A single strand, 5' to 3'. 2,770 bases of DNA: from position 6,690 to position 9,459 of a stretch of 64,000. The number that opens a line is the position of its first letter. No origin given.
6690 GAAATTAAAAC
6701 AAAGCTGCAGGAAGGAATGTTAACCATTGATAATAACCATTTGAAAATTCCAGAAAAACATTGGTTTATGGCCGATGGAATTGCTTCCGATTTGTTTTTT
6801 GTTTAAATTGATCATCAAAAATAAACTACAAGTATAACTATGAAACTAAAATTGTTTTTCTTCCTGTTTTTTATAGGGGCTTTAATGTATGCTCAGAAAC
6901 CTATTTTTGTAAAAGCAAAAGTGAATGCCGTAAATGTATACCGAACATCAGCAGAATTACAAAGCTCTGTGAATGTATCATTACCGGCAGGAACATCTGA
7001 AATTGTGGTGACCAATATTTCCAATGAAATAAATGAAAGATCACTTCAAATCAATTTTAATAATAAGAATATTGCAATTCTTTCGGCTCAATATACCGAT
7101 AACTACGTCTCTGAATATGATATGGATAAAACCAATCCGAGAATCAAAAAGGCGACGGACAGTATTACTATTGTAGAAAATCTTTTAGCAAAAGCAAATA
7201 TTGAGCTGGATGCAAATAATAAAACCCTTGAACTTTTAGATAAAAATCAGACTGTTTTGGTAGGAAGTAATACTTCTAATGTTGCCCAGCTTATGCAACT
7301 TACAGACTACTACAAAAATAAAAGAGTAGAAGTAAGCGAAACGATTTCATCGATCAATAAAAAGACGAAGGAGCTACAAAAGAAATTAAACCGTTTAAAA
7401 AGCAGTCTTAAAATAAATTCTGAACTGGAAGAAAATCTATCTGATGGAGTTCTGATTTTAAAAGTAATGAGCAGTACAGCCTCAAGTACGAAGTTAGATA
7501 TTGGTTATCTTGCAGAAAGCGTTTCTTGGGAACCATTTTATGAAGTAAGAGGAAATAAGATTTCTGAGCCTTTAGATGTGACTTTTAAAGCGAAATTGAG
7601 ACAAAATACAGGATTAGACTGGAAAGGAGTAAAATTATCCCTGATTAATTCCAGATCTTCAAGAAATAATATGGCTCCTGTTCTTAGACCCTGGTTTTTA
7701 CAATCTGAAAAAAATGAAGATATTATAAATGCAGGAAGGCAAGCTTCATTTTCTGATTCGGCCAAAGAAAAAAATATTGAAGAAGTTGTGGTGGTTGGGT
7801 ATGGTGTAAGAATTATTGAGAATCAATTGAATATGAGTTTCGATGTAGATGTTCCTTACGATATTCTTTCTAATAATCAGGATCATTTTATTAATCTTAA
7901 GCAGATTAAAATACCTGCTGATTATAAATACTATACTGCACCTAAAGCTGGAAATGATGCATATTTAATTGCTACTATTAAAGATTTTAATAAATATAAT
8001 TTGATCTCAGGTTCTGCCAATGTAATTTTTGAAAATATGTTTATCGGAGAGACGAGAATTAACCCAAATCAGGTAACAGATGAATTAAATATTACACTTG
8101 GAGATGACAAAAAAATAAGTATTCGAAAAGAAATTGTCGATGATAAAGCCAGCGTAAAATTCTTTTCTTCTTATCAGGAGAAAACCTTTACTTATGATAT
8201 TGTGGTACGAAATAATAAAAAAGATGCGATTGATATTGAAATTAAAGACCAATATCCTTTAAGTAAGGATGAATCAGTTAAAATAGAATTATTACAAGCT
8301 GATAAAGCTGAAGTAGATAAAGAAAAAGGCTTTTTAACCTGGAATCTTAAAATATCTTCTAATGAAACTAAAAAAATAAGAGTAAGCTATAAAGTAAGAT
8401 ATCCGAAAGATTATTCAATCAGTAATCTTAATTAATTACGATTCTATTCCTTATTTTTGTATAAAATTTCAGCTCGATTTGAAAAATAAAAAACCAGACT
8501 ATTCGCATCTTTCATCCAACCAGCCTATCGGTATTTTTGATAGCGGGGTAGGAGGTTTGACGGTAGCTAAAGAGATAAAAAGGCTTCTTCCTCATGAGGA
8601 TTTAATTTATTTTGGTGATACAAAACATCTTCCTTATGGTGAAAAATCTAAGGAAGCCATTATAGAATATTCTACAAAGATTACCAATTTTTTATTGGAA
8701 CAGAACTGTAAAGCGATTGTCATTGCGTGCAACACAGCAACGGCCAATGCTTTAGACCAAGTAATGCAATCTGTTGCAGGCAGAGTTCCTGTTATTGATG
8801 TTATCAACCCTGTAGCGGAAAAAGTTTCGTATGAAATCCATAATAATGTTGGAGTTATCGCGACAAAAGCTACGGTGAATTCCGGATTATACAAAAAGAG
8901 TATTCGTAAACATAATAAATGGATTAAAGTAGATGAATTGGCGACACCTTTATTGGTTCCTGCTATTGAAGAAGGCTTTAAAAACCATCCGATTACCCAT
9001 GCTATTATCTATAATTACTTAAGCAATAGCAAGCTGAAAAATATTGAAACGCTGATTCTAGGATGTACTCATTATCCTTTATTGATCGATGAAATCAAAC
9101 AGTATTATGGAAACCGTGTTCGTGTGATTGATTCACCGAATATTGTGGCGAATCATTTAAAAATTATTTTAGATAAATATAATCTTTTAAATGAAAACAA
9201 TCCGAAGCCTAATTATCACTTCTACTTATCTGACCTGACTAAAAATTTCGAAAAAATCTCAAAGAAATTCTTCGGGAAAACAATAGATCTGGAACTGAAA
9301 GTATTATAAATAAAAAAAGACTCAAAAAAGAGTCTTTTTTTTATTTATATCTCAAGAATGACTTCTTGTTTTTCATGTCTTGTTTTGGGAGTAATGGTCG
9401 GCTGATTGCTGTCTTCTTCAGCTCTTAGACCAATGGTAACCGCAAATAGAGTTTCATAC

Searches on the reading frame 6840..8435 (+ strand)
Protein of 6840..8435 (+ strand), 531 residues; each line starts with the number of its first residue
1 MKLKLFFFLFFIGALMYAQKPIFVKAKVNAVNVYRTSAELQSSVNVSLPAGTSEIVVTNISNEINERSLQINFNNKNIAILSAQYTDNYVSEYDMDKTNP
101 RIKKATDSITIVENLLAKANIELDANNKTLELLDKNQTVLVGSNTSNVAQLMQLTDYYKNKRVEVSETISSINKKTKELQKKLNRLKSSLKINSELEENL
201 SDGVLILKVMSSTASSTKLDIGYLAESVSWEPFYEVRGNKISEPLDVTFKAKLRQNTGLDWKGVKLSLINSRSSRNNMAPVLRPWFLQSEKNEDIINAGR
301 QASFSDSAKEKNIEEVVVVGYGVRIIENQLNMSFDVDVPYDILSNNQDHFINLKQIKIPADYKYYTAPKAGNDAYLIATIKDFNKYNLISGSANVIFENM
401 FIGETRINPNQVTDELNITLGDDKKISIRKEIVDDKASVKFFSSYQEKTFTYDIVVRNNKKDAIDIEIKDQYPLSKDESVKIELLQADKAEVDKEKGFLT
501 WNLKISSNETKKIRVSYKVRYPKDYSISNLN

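Call 74: search_protein_families(library=pfam, proteins=[window:6840-8435:+], max_evalue=0.00001)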
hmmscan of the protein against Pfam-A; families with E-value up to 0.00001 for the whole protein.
window:6840-8435:+ (531 aa): 2 families
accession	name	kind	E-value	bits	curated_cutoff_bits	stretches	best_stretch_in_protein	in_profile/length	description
PF13598.12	DUF4139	-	1.6e-50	172.1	31.8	1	219-523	1-205/205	Domain of unknown function (DUF4139)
PF13600.11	DUF4140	-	1.1e-15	58.3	27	1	31-133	1-98/98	N-terminal domain of unknown function (DUF4140)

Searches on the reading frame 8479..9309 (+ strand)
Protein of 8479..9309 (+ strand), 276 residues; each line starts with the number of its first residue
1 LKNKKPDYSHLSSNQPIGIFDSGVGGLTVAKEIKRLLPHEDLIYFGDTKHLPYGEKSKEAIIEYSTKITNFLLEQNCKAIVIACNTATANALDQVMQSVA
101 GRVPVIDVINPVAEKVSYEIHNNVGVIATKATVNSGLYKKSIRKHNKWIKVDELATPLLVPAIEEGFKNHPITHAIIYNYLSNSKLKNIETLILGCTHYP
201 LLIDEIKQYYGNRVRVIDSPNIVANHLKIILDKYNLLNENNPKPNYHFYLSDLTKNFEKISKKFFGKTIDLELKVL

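Call 75: search_protein_families(library=pfam, proteins=[window:8479-9309:+], max_evalue=0.00001)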
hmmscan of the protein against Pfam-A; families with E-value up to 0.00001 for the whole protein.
window:8479-9309:+ (276 aa): 1 family
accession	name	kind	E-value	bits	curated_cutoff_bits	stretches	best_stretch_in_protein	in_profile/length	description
PF01177.27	Asp_Glu_race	-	8.6e-19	68.6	31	1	33-226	20-210/211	Asp/Glu/Hydantoin racemase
